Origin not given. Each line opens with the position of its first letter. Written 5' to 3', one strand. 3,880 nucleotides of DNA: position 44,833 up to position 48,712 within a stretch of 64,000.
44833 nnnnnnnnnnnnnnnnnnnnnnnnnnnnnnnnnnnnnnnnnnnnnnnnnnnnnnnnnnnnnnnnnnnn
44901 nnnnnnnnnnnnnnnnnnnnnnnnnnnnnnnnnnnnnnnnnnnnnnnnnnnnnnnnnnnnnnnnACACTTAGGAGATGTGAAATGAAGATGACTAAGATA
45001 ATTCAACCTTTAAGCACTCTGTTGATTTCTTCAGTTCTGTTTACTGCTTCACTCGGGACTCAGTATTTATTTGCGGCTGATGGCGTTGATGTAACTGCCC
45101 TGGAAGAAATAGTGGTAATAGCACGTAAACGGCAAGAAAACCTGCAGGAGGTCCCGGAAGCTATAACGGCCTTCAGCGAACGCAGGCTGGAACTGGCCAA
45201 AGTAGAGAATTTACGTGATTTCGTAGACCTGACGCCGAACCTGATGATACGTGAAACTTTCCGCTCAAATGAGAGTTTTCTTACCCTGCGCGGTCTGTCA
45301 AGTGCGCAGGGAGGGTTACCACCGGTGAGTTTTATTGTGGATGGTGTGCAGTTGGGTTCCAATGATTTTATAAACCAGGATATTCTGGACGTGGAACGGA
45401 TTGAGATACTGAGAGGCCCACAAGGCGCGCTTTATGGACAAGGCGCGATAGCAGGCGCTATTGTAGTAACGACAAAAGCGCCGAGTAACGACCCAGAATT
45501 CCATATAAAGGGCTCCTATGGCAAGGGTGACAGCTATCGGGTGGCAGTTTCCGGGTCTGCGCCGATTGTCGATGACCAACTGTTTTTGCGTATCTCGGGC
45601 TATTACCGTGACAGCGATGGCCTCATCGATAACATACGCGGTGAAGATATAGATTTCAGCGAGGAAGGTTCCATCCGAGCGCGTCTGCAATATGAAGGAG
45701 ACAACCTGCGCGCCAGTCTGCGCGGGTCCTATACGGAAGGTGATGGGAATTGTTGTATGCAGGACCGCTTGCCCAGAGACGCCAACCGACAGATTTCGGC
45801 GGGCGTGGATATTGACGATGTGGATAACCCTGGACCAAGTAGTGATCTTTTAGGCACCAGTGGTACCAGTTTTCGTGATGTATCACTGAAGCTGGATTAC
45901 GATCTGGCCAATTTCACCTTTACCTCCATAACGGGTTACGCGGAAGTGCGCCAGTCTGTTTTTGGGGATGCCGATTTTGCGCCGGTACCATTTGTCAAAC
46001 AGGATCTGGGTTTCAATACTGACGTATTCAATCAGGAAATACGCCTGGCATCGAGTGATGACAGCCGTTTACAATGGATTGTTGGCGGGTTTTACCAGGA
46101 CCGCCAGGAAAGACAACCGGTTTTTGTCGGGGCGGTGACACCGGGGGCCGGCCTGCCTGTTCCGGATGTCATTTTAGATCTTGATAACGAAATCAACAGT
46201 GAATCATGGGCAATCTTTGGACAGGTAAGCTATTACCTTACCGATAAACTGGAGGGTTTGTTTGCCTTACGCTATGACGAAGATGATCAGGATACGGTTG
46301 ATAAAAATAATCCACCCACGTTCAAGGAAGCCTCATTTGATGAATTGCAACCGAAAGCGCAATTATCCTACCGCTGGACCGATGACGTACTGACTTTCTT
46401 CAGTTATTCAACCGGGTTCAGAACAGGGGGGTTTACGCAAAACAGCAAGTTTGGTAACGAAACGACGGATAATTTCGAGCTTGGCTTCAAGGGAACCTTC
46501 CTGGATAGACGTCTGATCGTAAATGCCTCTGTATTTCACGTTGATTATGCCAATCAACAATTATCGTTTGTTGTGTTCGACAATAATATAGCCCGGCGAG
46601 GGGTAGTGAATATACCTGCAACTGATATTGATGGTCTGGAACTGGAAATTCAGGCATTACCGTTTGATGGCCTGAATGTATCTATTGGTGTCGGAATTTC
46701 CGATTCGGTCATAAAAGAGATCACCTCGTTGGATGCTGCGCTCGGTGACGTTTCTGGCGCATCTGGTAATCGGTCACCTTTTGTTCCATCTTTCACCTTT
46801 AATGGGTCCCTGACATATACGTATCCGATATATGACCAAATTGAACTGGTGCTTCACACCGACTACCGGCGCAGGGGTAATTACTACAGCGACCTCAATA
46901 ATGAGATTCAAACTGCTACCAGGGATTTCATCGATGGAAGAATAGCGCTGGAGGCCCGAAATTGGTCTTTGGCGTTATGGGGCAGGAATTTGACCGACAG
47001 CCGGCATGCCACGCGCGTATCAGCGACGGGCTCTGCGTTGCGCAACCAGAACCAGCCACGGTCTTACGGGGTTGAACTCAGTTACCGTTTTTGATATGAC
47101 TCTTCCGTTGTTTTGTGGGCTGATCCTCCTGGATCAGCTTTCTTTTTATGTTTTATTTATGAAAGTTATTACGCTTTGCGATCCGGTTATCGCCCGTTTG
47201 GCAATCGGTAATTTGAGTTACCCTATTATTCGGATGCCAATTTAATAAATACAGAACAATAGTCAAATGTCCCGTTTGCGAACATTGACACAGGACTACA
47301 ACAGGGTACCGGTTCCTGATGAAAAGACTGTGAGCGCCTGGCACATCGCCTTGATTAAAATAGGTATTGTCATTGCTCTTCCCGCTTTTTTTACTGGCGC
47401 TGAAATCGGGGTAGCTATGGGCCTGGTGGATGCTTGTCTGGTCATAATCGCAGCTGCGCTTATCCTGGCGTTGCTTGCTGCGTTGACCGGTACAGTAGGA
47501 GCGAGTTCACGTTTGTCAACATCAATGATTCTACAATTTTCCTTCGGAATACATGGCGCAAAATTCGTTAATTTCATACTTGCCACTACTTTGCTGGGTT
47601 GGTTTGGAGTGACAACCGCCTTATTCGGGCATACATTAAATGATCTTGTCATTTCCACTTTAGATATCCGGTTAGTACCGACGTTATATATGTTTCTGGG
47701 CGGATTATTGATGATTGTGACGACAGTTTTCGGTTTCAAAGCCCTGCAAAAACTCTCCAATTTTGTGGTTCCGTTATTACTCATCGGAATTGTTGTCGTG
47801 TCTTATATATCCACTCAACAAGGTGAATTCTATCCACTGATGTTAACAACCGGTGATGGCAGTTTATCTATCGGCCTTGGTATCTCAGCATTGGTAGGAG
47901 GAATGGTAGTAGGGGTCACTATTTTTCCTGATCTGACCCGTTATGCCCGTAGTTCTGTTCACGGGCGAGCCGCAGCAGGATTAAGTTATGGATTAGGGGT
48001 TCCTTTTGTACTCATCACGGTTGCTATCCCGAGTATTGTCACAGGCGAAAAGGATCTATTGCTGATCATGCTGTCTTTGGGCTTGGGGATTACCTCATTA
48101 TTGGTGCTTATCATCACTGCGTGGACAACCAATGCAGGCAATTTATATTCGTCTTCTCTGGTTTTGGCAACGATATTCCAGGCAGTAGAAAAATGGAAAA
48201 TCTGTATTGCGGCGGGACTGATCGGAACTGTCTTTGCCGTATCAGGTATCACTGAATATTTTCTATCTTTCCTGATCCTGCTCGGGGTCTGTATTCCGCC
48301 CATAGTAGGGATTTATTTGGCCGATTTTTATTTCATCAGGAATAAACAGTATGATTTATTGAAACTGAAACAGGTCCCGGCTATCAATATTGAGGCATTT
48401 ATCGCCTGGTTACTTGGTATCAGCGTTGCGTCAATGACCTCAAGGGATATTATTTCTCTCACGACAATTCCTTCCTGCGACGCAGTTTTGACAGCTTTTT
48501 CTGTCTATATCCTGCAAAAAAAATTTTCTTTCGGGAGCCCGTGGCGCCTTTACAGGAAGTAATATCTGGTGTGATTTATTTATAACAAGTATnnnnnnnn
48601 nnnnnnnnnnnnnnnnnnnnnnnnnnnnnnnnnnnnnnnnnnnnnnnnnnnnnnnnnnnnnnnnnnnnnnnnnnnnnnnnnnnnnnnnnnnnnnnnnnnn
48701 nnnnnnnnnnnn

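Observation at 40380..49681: Candidate uncharacterised uptake and catabolic locus: LAL-type regulator, HyuA-like hydantoinase-family protein, TonB-dependent receptor, CodB-like NCS1 permease, DUF917 protein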

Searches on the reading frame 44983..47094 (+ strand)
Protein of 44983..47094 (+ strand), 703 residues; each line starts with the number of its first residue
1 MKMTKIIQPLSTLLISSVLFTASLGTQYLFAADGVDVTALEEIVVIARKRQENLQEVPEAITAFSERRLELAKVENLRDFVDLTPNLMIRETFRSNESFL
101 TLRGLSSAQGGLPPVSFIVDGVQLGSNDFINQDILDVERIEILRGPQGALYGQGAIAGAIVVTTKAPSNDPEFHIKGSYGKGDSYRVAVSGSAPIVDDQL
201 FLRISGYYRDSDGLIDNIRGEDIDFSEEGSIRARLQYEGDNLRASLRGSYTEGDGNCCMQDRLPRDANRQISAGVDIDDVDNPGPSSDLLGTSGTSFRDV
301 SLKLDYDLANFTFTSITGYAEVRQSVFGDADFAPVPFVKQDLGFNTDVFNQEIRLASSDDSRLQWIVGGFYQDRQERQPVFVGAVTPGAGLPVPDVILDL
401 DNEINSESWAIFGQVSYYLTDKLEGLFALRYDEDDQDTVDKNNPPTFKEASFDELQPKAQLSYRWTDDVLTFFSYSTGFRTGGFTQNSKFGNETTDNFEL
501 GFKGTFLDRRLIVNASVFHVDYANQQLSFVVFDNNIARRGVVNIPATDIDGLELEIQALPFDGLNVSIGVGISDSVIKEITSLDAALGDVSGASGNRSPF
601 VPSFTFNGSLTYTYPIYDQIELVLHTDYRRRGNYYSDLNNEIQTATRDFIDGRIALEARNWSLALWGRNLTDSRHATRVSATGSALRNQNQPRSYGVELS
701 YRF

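Call 3: search_protein_families(library=pfam, proteins=[window:44983-47094:+])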
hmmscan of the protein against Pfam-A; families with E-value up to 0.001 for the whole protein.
window:44983-47094:+ (703 aa): 2 families
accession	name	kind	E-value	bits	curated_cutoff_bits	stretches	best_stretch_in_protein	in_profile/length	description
PF00593.30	TonB_dep_Rec_b-barrel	-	2.8e-37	130.1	27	1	276-670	35-436/436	TonB dependent receptor-like, beta-barrel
PF07715.20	Plug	-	1.1e-18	68.2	23.9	1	54-159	2-107/107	TonB-dependent Receptor Plug Domain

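Call 4: search_protein_families(library=ncbifam, proteins=[window:44983-47094:+])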
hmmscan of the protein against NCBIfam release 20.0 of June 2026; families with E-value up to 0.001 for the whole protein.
window:44983-47094:+ (703 aa): 30 families (the best 25 are shown)
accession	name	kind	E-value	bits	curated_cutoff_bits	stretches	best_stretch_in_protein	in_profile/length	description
TIGR01783.1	TonB-siderophor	subfamily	1.4e-53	182.5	223.5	1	56-703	1-649/649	TonB-dependent siderophore receptor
TIGR01785.1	TonB-hemin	subfamily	6.1e-28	97.7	316.85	2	40-168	1-132/677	TonB-dependent heme/hemoglobin receptor family protein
TIGR01786.1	TonB-hemlactrns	subfamily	7.5e-20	70.8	323.75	2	42-167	2-136/719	TonB-dependent hemoglobin/transferrin/lactoferrin family receptor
NF007465.0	PRK10044.1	equivalog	3.4e-16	58.6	803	2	47-212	69-235/726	ferrichrome porin FhuA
NF010650.0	PRK14049.1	equivalog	1.4e-15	56.6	904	2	51-213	76-237/729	ferrioxamine B receptor precursor protein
TIGR04056.1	OMP_RagA_SusC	subfamily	7e-15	54.4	368.25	1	36-179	74-219/981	SusC/RagA family TonB-linked outer membrane protein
NF010651.0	PRK14050.1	equivalog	3.6e-14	51.8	884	2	384-675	427-704/730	TonB-dependent siderophore receptor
NF053590.1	TonB_dep_TOL0244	equivalog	6.2e-13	48.2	645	1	39-185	9-160/604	TOL_0244 family TonB-dependent receptor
TIGR01779.1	TonB-B12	equivalog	1.3e-12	47.1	599.7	1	37-193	24-182/614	TonB-dependent vitamin B12 receptor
NF047944.1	FoxamRcptFoxA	equivalog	7e-12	44.4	1300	1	21-221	20-220/697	ferrioxamine B receptor FoxA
NF010010.0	PRK13483.1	equivalog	3e-11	42.1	927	1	17-219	11-225/660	ligand-gated channel protein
NF041535.1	TonB_rec_PqqU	equivalog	3.7e-11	42.1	1200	1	57-193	16-158/676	TonB-dependent receptor PqqU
NF007447.0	PRK10003.1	equivalog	8.5e-11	40.9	666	1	55-224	77-245/727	ferric-rhodotorulic acid/ferric-coprogen receptor FhuE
NF010048.1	PRK13524.1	subfamily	2.2e-10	39.6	493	1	137-213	148-229/744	FepA family TonB-dependent siderophore receptor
NF007478.2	PRK10064.1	equivalog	3.7e-10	38.7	745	1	39-207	29-206/663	catecholate siderophore receptor CirA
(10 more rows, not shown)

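Call 42: search_solved_structures(query=window:44983-47094:+, max_evalue=1e-10)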
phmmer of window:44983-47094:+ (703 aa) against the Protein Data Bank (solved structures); distinct sequences matched with E-value up to 1e-10: 9.
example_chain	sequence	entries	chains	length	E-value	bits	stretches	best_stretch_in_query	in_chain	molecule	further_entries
4epa_A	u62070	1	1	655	5.5e-24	87.8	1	72-222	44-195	Pesticin receptor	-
8a60_A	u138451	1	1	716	8.6e-13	50.8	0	48-211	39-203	Ferrichrome outer membrane transporter/phage receptor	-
8a8c_A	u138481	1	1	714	8.9e-13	50.8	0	48-211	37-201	Ferrichrome outer membrane transporter/phage receptor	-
2fcp_A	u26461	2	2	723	9.3e-13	50.7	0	48-211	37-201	PROTEIN (FERRIC HYDROXAMATE UPTAKE RECEPTOR) | FhuA iron-ferrichrome transporter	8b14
1qff_A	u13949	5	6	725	9.4e-13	50.7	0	48-211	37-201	FERRIC HYDROXAMATE UPTAKE RECEPTOR | PROTEIN (FERRIC HYDROXAMATE UPTAKE RECEPTOR) | FERRIC HYDROXAMATE RECEPTOR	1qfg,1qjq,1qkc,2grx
4cu4_A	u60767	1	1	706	1.5e-12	50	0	49-211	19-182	FERRICHROME-IRON RECEPTOR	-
1fcp_A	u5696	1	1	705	1.6e-12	49.9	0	48-211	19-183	PROTEIN (FERRIC HYDROXAMATE UPTAKE RECEPTOR)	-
1fi1_A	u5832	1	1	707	1.6e-12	49.9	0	48-211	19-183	FERRICHROME-IRON RECEPTOR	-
1by3_A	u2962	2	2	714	4.8e-12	48.3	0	48-211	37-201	PROTEIN (FERRICHROME-IRON RECEPTOR PRECURSOR (FHUA)) | FERRIC HYDROXAMATE UPTAKE PROTEIN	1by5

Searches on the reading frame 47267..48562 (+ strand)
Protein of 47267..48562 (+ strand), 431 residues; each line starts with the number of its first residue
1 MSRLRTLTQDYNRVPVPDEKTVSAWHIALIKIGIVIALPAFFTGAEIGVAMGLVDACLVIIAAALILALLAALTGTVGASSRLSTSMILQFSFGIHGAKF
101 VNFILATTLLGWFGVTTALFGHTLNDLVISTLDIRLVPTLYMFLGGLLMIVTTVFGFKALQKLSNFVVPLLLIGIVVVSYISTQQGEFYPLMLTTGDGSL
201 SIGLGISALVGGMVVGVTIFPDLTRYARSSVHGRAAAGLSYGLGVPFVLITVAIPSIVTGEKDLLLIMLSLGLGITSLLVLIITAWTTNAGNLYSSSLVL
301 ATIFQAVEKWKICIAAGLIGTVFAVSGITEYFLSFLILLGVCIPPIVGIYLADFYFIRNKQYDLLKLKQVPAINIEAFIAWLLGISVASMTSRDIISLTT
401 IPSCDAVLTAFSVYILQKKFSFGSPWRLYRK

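Call 3: search_protein_families(library=pfam, proteins=[window:47267-48562:+])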
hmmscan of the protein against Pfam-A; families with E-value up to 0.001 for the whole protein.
window:47267-48562:+ (431 aa): 1 family
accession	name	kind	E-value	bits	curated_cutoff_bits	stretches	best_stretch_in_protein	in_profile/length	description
PF02133.21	Transp_cyt_pur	-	2.3e-24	86.5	23.5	1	15-390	1-415/440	Permease for cytosine/purines, uracil, thiamine, allantoin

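Call 4: search_protein_families(library=ncbifam, proteins=[window:47267-48562:+])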
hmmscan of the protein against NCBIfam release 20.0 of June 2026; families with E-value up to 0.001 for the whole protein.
window:47267-48562:+ (431 aa): 4 families
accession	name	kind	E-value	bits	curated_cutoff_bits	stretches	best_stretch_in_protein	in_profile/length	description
NF008241.0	PRK11017.1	equivalog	3.7e-65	220.3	326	1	8-418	4-400/416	cytosine permease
TIGR02358.1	thia_cytX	hypoth_equivalog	1.5e-29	103.4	309.85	1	26-398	2-364/386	putative hydroxymethylpyrimidine transporter CytX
TIGR00800.1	ncs1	subfamily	2.3e-27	95.8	353.1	1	17-385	9-427/447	NCS1 family nucleobase:cation symporter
NF008476.1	PRK11375.1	equivalog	3.1e-06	26.2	620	1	27-416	27-464/467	allantoin permease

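Call 41: search_solved_structures(query=window:47267-48562:+, max_evalue=0.01)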
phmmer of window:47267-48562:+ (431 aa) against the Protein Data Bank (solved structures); distinct sequences matched with E-value up to 0.01: 3.
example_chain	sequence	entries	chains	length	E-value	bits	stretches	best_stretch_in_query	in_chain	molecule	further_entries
7qoa_A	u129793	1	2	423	2.2e-33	119.2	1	9-387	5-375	Cytosine permease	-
4d1a_A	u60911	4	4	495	6.6e-10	41.9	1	12-373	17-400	HYDANTOIN TRANSPORT PROTEIN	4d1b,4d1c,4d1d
2jln_A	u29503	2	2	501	6.7e-10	41.9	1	12-372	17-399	MHP1 | Hydantoin permease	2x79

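Call 56: search_solved_structures(query=window:47267-48562:+, max_evalue=1e-20, show_alignments=1)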
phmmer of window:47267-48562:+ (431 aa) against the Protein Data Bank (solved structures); distinct sequences matched with E-value up to 1e-20: 1.
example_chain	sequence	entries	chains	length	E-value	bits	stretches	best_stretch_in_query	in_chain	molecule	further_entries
7qoa_A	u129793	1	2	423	2.2e-33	119.2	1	9-387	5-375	Cytosine permease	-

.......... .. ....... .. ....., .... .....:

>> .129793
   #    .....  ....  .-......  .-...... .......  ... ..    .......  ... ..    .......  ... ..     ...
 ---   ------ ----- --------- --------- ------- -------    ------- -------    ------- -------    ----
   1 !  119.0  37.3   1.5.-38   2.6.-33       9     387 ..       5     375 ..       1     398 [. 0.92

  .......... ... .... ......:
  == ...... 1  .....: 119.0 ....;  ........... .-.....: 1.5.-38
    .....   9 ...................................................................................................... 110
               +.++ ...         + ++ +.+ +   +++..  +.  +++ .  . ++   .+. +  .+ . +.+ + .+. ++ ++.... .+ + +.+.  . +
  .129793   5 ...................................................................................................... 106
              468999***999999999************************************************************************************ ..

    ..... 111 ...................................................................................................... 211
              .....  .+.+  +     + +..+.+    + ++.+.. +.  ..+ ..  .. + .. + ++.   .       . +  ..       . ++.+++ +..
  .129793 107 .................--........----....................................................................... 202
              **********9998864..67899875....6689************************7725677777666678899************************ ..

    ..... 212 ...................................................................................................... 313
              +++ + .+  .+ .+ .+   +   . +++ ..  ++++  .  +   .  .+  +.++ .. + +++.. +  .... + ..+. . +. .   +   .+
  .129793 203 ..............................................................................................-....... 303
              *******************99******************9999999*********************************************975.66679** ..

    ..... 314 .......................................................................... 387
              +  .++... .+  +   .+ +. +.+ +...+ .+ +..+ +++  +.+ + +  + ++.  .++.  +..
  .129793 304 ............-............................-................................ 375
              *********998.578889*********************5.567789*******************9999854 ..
